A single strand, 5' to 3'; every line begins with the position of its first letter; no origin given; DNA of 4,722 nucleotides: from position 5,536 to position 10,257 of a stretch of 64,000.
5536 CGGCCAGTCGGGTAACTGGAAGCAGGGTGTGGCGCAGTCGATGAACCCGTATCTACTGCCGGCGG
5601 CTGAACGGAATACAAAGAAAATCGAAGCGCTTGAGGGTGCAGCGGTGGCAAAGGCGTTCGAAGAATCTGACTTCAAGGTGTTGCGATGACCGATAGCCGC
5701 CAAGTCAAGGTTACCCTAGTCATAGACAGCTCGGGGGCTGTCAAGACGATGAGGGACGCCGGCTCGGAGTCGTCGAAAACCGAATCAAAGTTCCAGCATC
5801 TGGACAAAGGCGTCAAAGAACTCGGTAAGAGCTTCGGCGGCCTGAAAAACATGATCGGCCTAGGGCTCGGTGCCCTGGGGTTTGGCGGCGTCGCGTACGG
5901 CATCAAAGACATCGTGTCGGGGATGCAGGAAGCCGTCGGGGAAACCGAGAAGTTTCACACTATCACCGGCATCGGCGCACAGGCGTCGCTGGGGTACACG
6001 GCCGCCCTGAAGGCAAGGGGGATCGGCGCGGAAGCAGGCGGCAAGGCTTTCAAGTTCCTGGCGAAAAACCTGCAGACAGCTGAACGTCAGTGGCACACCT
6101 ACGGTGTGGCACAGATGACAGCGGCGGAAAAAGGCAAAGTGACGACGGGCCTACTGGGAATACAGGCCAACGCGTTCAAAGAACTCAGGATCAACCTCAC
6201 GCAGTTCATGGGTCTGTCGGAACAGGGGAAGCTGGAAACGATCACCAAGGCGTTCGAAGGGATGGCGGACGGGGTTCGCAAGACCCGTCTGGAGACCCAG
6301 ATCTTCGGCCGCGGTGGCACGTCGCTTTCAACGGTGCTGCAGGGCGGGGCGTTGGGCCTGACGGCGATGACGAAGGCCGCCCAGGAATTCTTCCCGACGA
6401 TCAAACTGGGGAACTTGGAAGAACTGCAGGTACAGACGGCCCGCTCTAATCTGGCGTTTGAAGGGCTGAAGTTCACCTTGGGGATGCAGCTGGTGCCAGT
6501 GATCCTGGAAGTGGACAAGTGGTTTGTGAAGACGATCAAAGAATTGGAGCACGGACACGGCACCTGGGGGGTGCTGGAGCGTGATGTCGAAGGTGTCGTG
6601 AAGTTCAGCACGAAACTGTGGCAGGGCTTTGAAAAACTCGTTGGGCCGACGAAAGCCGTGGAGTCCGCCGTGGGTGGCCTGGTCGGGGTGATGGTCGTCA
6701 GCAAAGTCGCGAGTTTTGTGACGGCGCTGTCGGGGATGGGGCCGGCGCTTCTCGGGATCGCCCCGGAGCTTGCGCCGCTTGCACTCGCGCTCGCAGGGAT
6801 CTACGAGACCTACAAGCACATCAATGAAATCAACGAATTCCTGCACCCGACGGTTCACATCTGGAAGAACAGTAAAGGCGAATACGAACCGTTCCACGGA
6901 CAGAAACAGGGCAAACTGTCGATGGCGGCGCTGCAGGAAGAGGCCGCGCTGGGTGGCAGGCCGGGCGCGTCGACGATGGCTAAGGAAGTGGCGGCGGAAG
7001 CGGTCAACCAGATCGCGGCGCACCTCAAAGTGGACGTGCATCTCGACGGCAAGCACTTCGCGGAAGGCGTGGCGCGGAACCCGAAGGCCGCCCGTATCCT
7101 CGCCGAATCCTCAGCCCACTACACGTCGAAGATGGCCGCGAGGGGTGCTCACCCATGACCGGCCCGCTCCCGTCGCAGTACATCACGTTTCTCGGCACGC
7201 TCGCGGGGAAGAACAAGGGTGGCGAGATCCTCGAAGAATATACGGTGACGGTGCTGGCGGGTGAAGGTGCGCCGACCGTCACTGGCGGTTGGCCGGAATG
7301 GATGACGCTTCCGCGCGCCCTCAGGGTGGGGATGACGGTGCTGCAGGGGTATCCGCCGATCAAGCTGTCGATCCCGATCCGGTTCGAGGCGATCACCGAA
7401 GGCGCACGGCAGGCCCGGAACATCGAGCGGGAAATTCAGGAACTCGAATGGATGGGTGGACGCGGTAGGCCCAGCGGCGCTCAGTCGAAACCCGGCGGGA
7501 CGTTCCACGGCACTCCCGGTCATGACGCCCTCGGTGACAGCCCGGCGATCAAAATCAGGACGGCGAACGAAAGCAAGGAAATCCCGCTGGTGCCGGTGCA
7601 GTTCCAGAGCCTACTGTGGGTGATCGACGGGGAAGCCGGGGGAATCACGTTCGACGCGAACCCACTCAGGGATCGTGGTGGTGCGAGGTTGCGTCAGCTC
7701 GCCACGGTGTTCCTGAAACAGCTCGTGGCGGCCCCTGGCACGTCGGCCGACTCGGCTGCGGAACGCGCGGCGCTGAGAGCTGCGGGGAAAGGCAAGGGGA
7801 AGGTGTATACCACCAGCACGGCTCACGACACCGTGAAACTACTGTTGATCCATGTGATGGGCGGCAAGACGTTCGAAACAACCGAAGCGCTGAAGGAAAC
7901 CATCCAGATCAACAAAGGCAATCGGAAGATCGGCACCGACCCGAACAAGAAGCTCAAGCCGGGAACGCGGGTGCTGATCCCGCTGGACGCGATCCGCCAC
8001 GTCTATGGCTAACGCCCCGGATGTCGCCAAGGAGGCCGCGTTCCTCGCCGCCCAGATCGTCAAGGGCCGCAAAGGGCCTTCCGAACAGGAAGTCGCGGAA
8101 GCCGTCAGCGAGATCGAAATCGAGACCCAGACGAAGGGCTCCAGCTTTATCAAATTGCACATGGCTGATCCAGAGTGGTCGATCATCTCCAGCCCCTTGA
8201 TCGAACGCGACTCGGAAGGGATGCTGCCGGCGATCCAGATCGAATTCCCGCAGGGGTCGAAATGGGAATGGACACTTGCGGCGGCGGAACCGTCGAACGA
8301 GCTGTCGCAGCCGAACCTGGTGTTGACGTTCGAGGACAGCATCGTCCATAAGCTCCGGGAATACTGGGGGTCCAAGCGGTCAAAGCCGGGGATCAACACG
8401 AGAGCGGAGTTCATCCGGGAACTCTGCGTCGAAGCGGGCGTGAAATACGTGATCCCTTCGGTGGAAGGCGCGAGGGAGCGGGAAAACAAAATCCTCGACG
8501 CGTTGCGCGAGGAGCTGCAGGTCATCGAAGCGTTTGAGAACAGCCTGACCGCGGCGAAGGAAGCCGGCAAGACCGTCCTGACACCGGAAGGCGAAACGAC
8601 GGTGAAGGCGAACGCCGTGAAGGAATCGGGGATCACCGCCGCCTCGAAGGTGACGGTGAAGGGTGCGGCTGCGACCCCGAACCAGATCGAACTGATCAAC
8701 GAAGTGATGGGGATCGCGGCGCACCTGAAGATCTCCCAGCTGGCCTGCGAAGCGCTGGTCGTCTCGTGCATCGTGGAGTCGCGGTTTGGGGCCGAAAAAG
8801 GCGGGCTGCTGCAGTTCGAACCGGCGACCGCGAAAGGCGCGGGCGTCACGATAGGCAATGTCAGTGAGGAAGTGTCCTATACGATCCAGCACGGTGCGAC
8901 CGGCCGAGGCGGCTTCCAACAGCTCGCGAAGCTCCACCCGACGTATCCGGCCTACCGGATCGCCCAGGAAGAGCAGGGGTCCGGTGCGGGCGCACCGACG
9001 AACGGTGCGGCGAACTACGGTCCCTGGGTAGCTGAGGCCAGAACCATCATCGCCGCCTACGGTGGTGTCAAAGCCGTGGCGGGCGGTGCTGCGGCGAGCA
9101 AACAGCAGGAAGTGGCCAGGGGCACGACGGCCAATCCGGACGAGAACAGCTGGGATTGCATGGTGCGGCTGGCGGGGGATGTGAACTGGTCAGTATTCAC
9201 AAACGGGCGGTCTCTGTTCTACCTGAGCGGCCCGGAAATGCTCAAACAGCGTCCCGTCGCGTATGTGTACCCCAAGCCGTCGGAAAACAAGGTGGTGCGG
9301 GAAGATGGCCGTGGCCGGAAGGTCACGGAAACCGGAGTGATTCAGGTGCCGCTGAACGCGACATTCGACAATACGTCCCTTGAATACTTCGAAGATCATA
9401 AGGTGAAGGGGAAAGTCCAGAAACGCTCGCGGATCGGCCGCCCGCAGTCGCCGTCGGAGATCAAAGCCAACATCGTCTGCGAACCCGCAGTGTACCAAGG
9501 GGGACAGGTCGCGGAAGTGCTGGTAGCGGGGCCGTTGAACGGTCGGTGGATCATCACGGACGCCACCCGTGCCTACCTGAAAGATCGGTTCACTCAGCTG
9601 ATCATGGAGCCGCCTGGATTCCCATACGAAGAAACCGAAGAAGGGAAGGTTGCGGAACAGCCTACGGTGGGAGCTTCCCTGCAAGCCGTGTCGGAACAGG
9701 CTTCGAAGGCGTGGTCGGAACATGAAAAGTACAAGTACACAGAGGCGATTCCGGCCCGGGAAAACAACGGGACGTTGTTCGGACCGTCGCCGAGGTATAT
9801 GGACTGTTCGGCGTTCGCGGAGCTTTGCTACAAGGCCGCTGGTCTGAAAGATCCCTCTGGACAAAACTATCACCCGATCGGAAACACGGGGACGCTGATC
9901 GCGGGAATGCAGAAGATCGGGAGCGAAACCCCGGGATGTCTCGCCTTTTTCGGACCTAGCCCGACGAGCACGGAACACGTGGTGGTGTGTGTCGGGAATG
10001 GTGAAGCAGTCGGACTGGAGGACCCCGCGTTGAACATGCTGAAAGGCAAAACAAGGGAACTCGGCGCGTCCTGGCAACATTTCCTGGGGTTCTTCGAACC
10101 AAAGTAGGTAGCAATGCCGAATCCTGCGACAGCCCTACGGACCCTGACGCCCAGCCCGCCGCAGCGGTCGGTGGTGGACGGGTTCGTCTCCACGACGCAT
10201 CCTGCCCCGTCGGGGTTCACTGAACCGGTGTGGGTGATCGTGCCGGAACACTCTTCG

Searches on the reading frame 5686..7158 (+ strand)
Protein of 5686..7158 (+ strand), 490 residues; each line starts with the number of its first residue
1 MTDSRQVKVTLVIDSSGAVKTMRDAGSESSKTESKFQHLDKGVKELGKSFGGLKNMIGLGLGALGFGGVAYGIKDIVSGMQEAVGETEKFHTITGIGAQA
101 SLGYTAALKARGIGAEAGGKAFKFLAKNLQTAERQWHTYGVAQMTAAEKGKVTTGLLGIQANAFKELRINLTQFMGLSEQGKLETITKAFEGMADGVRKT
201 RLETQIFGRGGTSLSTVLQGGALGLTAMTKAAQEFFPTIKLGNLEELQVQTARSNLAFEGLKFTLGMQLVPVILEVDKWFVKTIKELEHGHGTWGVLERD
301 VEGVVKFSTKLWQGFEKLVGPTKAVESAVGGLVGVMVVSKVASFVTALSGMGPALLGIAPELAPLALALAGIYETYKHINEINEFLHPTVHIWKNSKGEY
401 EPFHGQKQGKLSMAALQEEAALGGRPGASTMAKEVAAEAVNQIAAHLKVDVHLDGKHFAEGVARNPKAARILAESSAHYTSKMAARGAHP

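Call 60: search_protein_families(library=phrogs, proteins=[window:5686-7158:+], max_evalue=0.001)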
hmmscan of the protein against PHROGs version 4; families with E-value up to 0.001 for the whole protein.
window:5686-7158:+ (490 aa): 3 families
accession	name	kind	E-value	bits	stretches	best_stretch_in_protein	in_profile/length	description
phrog_22443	-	unknown function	5.1e-09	35.8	1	52-310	37-278/1064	-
phrog_9483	-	tail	4.3e-06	26.5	1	154-283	127-250/657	tail length tape measure protein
phrog_1533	-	tail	0.0005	18.7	1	161-444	429-684/1688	tail length tape measure protein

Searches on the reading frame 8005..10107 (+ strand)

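Call 60: search_protein_families(library=phrogs, proteins=[window:8005-10107:+], max_evalue=0.001)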
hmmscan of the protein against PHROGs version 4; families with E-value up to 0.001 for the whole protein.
window:8005-10107:+ (700 aa): 1 family
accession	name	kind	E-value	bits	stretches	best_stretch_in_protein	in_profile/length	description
phrog_1015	-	tail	5.4e-05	23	1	554-693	641-785/795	tail protein with lysin activity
